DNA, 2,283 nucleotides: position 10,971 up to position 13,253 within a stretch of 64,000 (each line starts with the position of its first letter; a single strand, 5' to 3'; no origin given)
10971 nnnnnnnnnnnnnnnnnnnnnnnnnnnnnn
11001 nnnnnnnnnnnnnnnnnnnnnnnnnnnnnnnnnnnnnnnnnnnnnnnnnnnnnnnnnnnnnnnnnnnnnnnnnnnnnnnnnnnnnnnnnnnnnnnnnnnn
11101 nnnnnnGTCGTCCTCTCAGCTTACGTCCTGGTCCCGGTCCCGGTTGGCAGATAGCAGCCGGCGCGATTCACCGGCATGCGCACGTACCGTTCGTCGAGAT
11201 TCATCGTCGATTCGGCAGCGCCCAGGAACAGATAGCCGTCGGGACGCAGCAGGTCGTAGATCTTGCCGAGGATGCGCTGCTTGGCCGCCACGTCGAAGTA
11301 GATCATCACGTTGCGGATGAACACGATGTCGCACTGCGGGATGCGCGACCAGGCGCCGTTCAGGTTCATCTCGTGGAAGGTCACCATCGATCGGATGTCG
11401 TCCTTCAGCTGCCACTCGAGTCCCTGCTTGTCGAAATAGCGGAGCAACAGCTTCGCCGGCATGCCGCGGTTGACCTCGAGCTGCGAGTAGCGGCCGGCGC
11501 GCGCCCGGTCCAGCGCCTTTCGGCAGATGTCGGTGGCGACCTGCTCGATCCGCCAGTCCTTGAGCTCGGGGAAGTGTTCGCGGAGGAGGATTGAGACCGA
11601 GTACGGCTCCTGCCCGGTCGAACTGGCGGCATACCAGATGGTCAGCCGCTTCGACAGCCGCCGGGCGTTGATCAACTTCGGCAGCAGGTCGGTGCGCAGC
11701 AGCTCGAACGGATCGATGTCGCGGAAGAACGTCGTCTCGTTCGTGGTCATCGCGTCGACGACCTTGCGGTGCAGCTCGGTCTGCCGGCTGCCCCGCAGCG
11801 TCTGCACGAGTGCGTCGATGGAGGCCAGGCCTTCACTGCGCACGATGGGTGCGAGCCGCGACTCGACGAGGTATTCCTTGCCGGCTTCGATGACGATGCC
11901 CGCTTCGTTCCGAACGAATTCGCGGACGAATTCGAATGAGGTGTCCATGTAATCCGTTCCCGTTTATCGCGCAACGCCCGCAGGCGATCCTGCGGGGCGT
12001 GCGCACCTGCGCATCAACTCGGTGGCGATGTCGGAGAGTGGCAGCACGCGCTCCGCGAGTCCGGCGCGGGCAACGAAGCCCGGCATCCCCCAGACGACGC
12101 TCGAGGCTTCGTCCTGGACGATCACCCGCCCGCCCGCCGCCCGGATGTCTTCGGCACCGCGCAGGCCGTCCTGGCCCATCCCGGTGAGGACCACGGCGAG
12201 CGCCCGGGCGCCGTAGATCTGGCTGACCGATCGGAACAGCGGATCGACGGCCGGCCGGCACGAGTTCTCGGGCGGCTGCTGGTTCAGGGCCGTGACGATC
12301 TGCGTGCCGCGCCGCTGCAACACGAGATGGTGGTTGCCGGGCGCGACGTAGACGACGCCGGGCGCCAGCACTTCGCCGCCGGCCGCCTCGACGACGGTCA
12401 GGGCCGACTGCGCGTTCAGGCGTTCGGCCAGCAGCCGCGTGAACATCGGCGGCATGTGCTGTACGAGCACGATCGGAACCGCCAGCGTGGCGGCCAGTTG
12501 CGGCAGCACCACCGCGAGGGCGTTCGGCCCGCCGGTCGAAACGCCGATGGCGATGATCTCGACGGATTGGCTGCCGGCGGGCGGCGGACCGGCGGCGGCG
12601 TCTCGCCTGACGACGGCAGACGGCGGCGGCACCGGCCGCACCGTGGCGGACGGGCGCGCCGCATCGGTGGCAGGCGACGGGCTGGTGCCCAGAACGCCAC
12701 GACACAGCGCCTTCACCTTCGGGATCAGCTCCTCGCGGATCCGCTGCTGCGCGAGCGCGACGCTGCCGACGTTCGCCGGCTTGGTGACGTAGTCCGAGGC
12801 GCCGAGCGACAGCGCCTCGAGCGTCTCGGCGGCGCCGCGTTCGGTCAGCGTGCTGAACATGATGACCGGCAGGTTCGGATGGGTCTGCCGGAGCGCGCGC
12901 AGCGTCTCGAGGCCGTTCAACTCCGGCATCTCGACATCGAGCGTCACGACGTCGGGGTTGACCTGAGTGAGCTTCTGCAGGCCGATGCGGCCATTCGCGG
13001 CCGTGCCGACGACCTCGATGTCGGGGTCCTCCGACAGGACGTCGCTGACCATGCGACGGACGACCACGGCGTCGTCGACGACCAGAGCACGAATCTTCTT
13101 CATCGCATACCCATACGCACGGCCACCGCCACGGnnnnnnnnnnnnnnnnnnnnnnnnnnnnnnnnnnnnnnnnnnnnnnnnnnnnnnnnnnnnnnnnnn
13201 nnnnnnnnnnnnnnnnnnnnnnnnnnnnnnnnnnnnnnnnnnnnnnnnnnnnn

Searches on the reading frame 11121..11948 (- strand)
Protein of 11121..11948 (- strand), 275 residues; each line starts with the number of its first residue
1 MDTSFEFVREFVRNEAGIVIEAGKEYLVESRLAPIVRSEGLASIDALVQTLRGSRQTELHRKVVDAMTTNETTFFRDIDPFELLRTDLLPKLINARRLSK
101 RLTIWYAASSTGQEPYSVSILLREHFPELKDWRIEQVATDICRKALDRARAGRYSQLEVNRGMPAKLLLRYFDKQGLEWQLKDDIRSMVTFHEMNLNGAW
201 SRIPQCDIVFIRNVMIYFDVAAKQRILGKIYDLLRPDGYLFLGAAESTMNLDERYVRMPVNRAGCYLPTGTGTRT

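Call 36: search_protein_families(library=pfam, proteins=[window:11121-11948:-], max_evalue=0.00001)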
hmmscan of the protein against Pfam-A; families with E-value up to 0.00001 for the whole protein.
window:11121-11948:- (275 aa): 2 families
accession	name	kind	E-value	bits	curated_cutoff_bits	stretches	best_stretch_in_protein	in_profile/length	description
PF01739.24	CheR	-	3.6e-52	177.1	27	1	70-256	1-187/195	CheR methyltransferase, SAM binding domain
PF03705.20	CheR_N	-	1.4e-11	44.3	27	1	5-53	3-51/53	CheR methyltransferase, all-alpha domain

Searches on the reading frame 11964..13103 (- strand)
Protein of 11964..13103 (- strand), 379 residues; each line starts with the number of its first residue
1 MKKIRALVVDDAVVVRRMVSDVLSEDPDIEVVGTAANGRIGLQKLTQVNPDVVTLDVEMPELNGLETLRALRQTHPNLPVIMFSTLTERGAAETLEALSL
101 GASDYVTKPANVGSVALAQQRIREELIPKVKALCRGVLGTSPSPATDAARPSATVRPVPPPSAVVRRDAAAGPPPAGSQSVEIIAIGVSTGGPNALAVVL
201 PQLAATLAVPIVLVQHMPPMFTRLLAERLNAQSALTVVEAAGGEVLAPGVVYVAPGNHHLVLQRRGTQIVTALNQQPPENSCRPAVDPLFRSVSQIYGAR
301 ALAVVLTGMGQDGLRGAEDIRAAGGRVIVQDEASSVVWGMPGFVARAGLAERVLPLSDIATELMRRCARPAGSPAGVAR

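Call 36: search_protein_families(library=pfam, proteins=[window:11964-13103:-], max_evalue=0.00001)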
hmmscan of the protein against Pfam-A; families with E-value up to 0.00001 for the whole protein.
window:11964-13103:- (379 aa): 2 families
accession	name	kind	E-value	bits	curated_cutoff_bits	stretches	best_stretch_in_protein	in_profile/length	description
PF01339.22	CheB_methylest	-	1.4e-64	217.4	24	1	184-363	1-174/174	CheB methylesterase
PF00072.30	Response_reg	-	2.2e-24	86.2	30.2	1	7-112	2-103/111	Response regulator receiver domain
